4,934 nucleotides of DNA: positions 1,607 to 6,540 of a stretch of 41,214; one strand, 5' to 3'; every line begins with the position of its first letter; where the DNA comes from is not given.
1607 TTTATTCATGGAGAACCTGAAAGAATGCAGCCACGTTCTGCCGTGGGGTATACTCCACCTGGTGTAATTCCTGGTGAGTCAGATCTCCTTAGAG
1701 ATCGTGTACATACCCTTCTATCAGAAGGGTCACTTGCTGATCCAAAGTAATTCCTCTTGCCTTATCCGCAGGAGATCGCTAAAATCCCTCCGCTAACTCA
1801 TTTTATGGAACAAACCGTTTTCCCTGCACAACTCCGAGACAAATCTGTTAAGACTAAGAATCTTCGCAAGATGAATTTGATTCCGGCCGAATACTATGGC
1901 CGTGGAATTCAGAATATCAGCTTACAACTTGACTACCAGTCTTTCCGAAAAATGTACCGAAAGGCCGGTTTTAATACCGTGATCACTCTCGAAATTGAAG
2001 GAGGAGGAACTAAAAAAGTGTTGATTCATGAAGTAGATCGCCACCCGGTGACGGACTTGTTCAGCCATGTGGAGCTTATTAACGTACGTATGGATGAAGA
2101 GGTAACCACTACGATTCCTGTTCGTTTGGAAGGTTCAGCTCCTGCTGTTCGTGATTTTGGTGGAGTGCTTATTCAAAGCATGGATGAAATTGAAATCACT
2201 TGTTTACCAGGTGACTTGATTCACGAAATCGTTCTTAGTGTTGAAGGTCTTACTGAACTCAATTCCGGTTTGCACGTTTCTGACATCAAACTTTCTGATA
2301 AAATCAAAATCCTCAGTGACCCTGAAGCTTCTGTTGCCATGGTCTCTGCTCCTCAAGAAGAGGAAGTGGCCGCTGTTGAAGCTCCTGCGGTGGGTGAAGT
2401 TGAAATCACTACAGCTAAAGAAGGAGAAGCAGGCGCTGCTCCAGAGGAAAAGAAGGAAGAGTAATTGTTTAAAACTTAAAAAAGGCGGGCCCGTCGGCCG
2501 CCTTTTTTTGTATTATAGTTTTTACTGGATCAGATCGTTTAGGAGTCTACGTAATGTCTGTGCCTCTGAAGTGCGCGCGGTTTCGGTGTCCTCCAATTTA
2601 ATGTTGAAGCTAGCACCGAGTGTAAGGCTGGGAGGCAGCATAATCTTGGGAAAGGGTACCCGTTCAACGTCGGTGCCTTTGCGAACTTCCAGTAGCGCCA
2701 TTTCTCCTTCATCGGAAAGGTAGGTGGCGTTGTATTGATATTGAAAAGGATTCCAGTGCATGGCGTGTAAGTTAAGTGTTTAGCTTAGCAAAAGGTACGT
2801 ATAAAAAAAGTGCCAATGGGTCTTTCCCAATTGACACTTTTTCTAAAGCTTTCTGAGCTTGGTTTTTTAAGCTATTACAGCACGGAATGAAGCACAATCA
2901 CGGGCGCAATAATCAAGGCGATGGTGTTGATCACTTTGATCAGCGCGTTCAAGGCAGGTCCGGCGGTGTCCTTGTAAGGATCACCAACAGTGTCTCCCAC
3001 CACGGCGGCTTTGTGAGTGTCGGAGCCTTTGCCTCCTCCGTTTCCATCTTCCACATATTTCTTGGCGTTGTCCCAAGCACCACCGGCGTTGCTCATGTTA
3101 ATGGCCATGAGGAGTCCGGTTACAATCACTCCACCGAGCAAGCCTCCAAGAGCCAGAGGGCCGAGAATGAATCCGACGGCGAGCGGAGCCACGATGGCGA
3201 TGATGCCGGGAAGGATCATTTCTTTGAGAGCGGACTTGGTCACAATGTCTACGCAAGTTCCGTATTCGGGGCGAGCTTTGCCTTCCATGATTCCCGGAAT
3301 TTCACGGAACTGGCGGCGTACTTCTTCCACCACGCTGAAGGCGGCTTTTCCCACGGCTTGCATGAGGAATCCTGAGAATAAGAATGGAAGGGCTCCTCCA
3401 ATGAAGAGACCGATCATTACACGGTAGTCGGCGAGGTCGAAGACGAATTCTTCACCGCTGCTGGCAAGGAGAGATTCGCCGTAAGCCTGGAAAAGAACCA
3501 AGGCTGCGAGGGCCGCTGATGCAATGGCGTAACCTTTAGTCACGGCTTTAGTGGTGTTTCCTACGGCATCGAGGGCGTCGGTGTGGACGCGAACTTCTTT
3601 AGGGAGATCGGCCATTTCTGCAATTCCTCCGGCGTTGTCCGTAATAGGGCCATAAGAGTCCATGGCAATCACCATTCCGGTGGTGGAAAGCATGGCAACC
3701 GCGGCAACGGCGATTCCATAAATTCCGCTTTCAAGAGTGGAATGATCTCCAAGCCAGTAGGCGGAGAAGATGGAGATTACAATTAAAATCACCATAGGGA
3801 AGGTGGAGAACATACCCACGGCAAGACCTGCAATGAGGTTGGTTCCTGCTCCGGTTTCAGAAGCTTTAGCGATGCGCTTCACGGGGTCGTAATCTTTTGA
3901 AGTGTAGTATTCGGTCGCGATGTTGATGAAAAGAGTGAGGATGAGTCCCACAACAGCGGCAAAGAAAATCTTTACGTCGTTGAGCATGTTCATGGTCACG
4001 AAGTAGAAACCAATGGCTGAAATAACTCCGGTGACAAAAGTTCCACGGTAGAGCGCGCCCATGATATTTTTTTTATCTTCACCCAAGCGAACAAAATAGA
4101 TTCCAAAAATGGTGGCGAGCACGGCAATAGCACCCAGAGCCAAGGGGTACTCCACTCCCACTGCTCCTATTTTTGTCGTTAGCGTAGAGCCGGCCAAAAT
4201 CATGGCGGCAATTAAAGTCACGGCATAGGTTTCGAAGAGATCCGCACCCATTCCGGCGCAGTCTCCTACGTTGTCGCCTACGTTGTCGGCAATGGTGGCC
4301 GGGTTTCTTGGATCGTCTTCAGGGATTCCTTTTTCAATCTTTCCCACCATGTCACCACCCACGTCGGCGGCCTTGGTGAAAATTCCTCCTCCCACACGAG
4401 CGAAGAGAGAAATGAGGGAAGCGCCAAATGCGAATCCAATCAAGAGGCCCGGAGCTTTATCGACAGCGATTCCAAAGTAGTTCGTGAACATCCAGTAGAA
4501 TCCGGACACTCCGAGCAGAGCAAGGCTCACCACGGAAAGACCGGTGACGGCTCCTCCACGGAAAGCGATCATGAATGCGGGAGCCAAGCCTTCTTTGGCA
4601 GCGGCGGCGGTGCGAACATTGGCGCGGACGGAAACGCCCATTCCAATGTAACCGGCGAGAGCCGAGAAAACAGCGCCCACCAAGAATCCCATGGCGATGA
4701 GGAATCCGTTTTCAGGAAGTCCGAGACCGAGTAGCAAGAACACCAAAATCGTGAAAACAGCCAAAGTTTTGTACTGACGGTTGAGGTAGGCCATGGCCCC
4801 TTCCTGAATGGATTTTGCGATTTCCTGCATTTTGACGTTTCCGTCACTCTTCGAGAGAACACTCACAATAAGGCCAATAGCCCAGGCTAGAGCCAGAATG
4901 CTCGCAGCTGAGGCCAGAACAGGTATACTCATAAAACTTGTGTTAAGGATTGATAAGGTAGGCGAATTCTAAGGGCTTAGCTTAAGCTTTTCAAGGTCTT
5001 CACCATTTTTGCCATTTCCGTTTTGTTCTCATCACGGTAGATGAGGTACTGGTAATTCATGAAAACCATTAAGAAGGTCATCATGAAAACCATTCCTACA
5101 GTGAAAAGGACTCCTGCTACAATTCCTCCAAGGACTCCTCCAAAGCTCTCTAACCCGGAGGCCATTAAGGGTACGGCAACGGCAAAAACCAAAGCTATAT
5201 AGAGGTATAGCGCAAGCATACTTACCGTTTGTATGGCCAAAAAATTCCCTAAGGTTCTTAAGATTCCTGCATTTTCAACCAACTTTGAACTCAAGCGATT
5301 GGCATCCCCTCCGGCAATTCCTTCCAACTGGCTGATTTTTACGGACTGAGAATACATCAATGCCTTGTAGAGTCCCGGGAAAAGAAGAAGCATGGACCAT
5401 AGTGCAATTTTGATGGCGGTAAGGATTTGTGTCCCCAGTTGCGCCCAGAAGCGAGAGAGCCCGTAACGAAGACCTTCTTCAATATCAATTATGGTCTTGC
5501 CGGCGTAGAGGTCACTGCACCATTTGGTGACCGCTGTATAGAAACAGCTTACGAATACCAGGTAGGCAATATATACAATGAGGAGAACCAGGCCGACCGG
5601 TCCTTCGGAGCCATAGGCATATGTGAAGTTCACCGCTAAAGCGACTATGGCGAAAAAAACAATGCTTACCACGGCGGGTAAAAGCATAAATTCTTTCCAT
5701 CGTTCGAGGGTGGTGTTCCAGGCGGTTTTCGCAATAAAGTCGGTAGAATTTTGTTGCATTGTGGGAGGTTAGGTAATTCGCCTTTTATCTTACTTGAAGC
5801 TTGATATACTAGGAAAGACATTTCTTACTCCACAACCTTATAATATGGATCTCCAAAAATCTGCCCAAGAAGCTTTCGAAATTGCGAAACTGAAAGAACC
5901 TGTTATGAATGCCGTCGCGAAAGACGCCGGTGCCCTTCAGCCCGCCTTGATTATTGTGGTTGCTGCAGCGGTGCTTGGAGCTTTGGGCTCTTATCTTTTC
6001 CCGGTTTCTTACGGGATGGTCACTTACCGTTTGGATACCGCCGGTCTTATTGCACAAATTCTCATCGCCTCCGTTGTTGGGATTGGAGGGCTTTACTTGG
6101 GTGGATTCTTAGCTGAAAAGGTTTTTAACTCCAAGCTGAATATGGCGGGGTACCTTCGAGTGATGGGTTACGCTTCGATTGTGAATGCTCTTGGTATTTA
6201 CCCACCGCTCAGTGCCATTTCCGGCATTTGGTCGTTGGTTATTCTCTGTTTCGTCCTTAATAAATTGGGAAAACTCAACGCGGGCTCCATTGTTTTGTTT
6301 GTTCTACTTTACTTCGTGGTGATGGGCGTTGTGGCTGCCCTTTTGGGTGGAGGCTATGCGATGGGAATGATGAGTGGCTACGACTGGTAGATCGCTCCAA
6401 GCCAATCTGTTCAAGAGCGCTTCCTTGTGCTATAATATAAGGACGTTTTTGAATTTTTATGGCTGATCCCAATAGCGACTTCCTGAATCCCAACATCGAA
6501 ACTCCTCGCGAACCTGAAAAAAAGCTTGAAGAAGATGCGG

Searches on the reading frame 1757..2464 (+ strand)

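Call 78: search_protein_families(library=pfam, proteins=[window:1757-2464:+], max_evalue=0.001)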
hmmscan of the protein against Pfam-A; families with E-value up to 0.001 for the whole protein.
window:1757-2464:+ (235 aa): 2 families
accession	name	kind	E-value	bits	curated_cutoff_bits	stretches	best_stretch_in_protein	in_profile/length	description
PF14693.11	Ribosomal_TL5_C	-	3.2e-21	75.9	27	1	115-200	1-84/84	Ribosomal protein TL5, C-terminal domain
PF01386.24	Ribosomal_L25p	-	2.6e-18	66.7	23.6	1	24-107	3-82/82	Ribosomal L25p family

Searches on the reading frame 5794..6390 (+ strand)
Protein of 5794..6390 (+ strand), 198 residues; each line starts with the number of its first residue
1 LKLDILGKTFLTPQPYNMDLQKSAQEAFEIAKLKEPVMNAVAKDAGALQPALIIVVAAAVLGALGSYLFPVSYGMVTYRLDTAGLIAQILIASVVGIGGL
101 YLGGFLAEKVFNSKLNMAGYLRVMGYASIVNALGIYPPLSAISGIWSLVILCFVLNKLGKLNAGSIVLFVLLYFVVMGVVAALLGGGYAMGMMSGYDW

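Call 78: search_protein_families(library=pfam, proteins=[window:5794-6390:+], max_evalue=0.001)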
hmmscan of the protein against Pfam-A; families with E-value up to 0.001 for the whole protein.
window:5794-6390:+ (198 aa): 1 family
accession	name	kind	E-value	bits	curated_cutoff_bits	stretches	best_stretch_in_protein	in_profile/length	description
PF04893.22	Yip1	-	7.7e-07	29.6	28.6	1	41-183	14-172/173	Yip1 domain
